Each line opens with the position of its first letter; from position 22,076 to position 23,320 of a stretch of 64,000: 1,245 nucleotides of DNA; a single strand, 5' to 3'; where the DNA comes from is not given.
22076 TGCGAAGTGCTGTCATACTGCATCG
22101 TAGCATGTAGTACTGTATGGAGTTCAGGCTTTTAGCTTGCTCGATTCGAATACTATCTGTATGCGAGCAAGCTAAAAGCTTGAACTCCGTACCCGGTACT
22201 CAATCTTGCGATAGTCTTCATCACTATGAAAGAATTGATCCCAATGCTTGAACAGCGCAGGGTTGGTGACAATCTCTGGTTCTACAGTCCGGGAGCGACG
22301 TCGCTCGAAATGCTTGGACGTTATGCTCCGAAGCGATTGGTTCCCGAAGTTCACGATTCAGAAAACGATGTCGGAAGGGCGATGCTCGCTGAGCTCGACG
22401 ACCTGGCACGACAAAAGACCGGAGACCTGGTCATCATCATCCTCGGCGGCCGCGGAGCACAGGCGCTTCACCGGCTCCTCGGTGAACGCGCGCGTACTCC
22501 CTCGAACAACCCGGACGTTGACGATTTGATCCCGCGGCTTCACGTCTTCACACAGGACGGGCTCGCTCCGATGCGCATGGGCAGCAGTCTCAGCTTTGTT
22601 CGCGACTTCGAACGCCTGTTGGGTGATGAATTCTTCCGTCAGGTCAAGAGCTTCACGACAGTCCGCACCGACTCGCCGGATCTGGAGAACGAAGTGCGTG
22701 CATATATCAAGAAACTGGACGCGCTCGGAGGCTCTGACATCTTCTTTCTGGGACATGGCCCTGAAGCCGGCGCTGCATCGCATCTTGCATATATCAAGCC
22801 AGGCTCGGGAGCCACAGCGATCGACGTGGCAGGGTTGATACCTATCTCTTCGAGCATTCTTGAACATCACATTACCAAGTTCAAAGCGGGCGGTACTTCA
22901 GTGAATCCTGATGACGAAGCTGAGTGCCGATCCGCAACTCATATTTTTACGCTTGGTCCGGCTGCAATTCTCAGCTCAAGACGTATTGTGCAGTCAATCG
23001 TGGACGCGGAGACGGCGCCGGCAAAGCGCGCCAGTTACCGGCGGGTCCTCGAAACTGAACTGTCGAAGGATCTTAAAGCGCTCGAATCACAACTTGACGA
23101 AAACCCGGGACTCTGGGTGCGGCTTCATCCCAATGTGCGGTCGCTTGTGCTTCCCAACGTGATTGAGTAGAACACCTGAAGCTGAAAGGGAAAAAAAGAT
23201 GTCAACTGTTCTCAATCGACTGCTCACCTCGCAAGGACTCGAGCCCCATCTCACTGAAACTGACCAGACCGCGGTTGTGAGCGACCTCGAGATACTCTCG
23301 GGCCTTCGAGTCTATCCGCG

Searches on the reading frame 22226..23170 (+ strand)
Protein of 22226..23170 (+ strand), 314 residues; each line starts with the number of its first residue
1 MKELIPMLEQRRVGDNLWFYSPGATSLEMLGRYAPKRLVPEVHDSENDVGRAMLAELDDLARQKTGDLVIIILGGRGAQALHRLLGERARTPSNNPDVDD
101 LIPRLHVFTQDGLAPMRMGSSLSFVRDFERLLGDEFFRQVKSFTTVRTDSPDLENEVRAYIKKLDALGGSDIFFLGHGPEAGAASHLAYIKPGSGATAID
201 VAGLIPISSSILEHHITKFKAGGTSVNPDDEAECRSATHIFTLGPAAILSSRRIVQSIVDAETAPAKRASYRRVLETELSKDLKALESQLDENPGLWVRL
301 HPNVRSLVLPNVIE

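Call 15: search_protein_families(library=ncbifam, proteins=[window:22226-23170:+])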
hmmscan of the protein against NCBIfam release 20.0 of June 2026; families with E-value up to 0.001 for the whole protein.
window:22226-23170:+ (314 aa): 1 family
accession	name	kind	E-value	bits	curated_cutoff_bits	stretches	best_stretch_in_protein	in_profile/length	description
TIGR00502.1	nagB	equivalog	0.00059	19.2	236.9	0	144-195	105-152/259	glucosamine-6-phosphate deaminase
